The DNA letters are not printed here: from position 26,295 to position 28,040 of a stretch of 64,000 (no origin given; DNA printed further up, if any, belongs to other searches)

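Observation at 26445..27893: Orphan 482-aa protein with a C-terminal RelA/SpoT-homolog (small alarmone synthetase-like) domain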

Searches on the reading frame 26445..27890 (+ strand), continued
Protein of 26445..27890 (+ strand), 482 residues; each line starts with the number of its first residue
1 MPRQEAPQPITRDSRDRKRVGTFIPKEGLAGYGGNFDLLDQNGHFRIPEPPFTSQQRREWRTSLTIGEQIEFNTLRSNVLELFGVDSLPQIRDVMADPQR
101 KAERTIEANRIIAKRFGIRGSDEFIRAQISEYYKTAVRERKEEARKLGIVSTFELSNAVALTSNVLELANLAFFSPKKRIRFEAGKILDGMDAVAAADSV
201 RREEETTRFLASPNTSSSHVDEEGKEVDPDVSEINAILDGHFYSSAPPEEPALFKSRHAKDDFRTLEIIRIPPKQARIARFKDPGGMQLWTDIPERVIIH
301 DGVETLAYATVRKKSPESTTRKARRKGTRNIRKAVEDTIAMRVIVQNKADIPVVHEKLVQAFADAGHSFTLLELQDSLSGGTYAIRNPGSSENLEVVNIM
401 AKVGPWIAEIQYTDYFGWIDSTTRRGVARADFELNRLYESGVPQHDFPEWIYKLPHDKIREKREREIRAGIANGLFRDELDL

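Call 65: find_encoding_contigs(protein=P0016, flank=7000, max_places=3)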
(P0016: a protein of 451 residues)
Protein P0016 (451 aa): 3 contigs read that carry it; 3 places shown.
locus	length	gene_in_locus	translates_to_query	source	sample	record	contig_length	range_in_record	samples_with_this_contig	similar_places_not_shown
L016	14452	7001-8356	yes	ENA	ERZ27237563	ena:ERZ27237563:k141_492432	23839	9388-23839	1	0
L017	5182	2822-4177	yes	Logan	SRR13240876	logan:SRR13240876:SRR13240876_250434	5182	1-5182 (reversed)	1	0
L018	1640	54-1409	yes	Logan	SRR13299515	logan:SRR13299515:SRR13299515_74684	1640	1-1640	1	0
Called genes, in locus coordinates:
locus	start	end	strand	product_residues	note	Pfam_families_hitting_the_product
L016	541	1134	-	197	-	PF13419:HAD_2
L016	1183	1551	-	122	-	PF01219:DAGK_prokar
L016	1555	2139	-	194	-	PF01569:PAP2 (faint)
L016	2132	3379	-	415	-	PF00749:tRNA-synt_1c, PF19269:Anticodon_2 (weak)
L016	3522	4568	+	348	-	-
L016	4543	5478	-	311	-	PF00768:Peptidase_S11, PF02113:Peptidase_S13 (weak)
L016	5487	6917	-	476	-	PF01336:tRNA_anti-codon, PF00152:tRNA-synt_2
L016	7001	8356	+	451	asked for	-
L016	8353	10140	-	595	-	PF01368:DHH, PF02272:DHHA1, PF17768:RecJ_OB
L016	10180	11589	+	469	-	PF01743:PolyA_pol, PF12627:PolyA_pol_RNAbd, PF01966:HD, PF13735:tRNA_NucTran2_2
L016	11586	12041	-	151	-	PF09424:YqeY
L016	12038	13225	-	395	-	PF00438:S-AdoMet_synt_N, PF02772:S-AdoMet_synt_M, PF02773:S-AdoMet_synt_C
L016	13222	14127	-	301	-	PF07549:Sec_GG, PF02355:SecD_SecF_C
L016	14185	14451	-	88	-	?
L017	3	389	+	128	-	?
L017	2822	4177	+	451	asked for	-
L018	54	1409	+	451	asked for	-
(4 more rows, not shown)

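Call 70: search_protein_families(library=pfam, proteins=[P0038, P0083, P0101, P0105, P0106, P0111, P0121, P0142, P0144, P0158], max_evalue=0.01)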
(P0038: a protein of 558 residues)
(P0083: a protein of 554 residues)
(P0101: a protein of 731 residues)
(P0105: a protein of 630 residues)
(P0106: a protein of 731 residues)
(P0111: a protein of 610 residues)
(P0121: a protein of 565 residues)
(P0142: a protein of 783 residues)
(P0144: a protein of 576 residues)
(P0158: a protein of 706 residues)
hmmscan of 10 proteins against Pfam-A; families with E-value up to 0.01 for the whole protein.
P0038 (558 aa): 0 families

P0083 (554 aa): 0 families

P0101 (731 aa): 1 family
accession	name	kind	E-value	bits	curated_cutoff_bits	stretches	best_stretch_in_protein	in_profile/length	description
PF00293.34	NUDIX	-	2.3e-11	44.3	21.1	1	595-705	5-118/134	NUDIX domain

P0105 (630 aa): 0 families

P0106 (731 aa): 2 families
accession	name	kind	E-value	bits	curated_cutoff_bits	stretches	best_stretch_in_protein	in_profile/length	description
PF00293.34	NUDIX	-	0.00023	21.6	21.1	1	616-714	29-121/134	NUDIX domain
PF04607.23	RelA_SpoT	-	0.0068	17.1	27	0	262-370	1-96/113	Region found in RelA / SpoT proteins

P0111 (610 aa): 0 families

P0121 (565 aa): 0 families

P0142 (783 aa): 2 families
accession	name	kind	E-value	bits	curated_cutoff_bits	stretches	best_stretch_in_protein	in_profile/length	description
PF04607.23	RelA_SpoT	-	0.0032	18.2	27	0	258-366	2-94/113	Region found in RelA / SpoT proteins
PF11850.13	DUF3370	-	0.0044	16.4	25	1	99-195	129-229/422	Protein of unknown function (DUF3370)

P0144 (576 aa): 2 families
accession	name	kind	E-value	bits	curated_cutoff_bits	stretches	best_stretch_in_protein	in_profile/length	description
PF00293.34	NUDIX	-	9.3e-06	26.1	21.1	1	416-535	6-118/134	NUDIX domain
PF04607.23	RelA_SpoT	-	0.0064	17.2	27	0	208-320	1-100/113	Region found in RelA / SpoT proteins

P0158 (706 aa): 1 family
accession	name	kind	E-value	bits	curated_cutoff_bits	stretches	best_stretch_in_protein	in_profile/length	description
PF00293.34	NUDIX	-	4.6e-11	43.3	21.1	1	567-690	10-130/134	NUDIX domain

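Call 71: fold_search(model_id=the predicted structure, library=pdb)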
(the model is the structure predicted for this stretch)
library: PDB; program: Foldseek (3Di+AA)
matches with E <= 10: 191; with E <= 0.001: 5
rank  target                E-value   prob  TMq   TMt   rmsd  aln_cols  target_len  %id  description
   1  6fgx_B                3.0e-04  1.00  0.19  0.45  12.2       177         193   16  Crystal structure of the small alarmone synthethase 2 from Staphylococcus aureus bound to AMPCPP (released 2018-02-07)
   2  6fgj_A                6.8e-04  1.00  0.19  0.42   8.1       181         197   16  Crystal structure of the small alarmone synthethase 2 from Staphylococcus aureus (released 2018-02-07)
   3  6ewz_A                6.8e-04  1.00  0.20  0.43  11.8       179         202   16  Crystal structure of RelP (SAS2) from Staphylococcus aureus bound to AMPCPP and GTP in the pre-catalytic state (released 2018-01-24)
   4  6fgx_A                7.8e-04  1.00  0.19  0.42  11.4       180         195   17  Crystal structure of the small alarmone synthethase 2 from Staphylococcus aureus bound to AMPCPP (released 2018-02-07)
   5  6ex0_B                9.9e-04  1.00  0.19  0.43  11.7       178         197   16  Crystal structure of RelP (SAS2) from Staphylococcus aureus bound to pppGpp in the post-catalytic state (released 2018-01-24)
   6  6fgj_B                1.0e-03  1.00  0.19  0.41  11.0       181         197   15  Crystal structure of the small alarmone synthethase 2 from Staphylococcus aureus (released 2018-02-07)
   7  6ewz_B                1.2e-03  1.00  0.19  0.41  10.7       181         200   16  Crystal structure of RelP (SAS2) from Staphylococcus aureus bound to AMPCPP and GTP in the pre-catalytic state (released 2018-01-24)
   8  2be3_A                1.3e-03  1.00  0.18  0.39   9.8       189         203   18  Structure of a GTP Pyrophosphokinase Family Protein from Streptococcus pneumoniae (released 2005-12-06)
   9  6ex0_A                1.6e-03  1.00  0.18  0.41  10.6       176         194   15  Crystal structure of RelP (SAS2) from Staphylococcus aureus bound to pppGpp in the post-catalytic state (released 2018-01-24)
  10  5ded_B                3.7e-03  1.00  0.19  0.44   9.7       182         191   19  Crystal structure of the small alarmone synthethase 1 from Bacillus subtilis bound to its product pppGpp (released 2015-10-28)
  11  7qpr_D                3.9e-03  0.99  0.22  0.17  15.9       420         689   11  Structure of full length SpoT (released 2023-01-18)
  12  8acu_A                5.4e-03  0.99  0.23  0.30  18.1       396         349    9  Structure of Bacillus subtilis Rel in complex with DarB (released 2023-07-19)
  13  7oiw_A                6.3e-03  0.99  0.22  0.31  17.1       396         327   12  Structure of S. aureus Rel catalytic domains in complex with pppGpp (released 2022-06-01)
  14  5xnx_A                6.6e-03  0.94  0.22  0.29  17.8       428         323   13  Crystallographic structure of the enzymatically active N-terminal domain of the Rel protein from Mycobacterium tubercu (released 2017-07-19)
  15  7qpr_C                7.6e-03  0.98  0.20  0.15  16.3       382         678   11  Structure of full length SpoT (released 2023-01-18)
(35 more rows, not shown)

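Call 77: find_homologous_proteins(query=A3, max_evalue=0.00001)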
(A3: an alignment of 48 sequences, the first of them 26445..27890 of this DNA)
Query A3 (48 sequences) (482 aa, profile of the alignment): 14 proteins with E <= 0.00001 among 8000 candidates.
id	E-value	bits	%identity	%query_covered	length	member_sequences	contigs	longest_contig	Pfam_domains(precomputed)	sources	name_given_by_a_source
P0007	6.3e-142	492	62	96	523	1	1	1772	PF04607.24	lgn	-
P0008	2.6e-139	483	62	95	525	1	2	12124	PF04607.24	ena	-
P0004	7.6e-135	469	65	95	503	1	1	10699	-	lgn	-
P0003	5.0e-134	466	66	94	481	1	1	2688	-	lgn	-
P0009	1.5e-133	464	61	95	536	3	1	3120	-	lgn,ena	-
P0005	4.3e-133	463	64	96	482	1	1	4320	-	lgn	-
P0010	7.1e-132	459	59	95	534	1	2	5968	PF04607.24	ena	-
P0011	6.5e-131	456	58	94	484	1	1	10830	-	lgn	-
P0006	4.4e-129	450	62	100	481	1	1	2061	-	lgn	-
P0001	1.7e-127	444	100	98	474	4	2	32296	PF04607.24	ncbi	ncbi:MAG: hypothetical protein UT87_C0010G0001, partial [Candidatus Levybacteria bacterium GW2011_GW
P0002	2.8e-125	437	80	99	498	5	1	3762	PF04607.24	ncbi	-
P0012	5.6e-123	429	52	92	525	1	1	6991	-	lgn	-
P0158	1.4e-119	418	20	34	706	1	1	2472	PF00293.35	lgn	-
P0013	7.3e-118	413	51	92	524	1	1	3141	-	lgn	-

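Call 85: find_related_loci(query=A1, collection=viral_contigs, flank=3000)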
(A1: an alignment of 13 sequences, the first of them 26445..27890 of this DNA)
Query A1 (482 aa) in viral_contigs; peptide patterns used: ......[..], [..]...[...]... (x = any residue, [..] = any of these).
83 stretches matched a pattern, but none encodes a relative of the query by tblastn (E <= 1e-3).

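Call 87: search_protein_families(library=pfam, alignment_id=A2, max_evalue=0.1)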
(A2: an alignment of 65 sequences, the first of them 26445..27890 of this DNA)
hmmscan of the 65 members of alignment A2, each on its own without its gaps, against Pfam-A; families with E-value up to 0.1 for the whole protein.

A. member 1, window:26445-27890:+ (482 aa): 2 families
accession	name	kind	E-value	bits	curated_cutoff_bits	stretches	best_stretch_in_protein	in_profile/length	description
PF04607.23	RelA_SpoT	-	7.7e-06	26.6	27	1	312-361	2-49/113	Region found in RelA / SpoT proteins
PF11533.15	AtzH-like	-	0.04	14.1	27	0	159-210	21-72/126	AtzH-like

B. families by the number of members that match (of 65 scanned): 16 families
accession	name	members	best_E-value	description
PF04607.23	RelA_SpoT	16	7.7e-06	Region found in RelA / SpoT proteins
PF11533.15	AtzH-like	3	0.0049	AtzH-like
PF14000.11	Packaging_FI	2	0.046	DNA packaging protein FI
PF21826.1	DUF6887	1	0.01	Family of unknown function (DUF6887)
PF17802.7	SpaA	1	0.013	Prealbumin-like fold domain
PF21452.2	Cmr1_like_C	1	0.021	Cmr1-like, C-terminal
PF10174.14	Cast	1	0.025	RIM-binding protein of the cytomatrix active zone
PF08501.16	Shikimate_dh_N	1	0.03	Shikimate dehydrogenase substrate binding domain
PF01000.31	RNA_pol_A_bac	1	0.049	RNA polymerase Rpb3/RpoA insert domain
PF07369.16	DUF1488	1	0.05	Protein of unknown function (DUF1488)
PF08798.16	CRISPR_assoc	1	0.057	CRISPR associated protein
PF19902.4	DUF6375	1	0.071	Family of unknown function (DUF6375)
PF05334.18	DUF719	1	0.083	Protein of unknown function (DUF719)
PF21047.3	HEAT_Maestro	1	0.091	Maestro, HEAT repeats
PF05046.19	Img2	1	0.091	Mitochondrial large subunit ribosomal protein (Img2)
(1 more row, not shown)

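Call 88: find_encoding_contigs(protein=P0168, flank=7000, max_places=2)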
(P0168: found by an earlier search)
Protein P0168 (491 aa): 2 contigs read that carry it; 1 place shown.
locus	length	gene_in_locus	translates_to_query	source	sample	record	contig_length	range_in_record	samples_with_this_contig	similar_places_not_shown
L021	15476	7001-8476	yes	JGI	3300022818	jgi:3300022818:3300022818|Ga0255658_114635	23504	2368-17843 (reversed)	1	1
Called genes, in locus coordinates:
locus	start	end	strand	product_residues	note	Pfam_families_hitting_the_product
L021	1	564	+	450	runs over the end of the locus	-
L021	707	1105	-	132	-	-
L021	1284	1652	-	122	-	PF01219:DAGK_prokar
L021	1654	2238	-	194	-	-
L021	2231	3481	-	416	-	PF00749:tRNA-synt_1c, PF19269:Anticodon_2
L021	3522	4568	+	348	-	-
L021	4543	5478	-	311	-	PF00768:Peptidase_S11, PF02113:Peptidase_S13 (faint)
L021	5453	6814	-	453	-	PF01336:tRNA_anti-codon, PF00152:tRNA-synt_2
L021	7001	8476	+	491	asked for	-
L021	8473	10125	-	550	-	PF01368:DHH, PF02272:DHHA1, PF17768:RecJ_OB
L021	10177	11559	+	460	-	PF01743:PolyA_pol, PF12627:PolyA_pol_RNAbd, PF01966:HD, PF13735:tRNA_NucTran2_2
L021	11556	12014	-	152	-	PF09424:YqeY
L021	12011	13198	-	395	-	PF00438:S-AdoMet_synt_N, PF02772:S-AdoMet_synt_M, PF02773:S-AdoMet_synt_C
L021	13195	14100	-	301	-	PF07549:Sec_GG, PF02355:SecD_SecF_C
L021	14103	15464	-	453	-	PF21760:SecD_1st, PF22599:SecDF_P1_head, PF02355:SecD_SecF_C, PF03176:MMPL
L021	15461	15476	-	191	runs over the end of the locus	-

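Call 89: find_encoding_contigs(protein=P0120, flank=7000, max_places=2)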
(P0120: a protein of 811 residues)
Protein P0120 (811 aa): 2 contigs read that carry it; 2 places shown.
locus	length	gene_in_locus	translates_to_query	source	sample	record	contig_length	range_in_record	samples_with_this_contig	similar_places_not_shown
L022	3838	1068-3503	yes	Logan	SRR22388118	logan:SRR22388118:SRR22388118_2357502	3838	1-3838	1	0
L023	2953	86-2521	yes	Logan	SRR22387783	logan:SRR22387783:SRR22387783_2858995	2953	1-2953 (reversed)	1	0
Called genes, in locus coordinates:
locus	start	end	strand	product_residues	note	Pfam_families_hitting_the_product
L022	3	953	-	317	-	?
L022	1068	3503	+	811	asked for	PF00293:NUDIX (weak)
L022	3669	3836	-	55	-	?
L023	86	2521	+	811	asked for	PF00293:NUDIX (weak)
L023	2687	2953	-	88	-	?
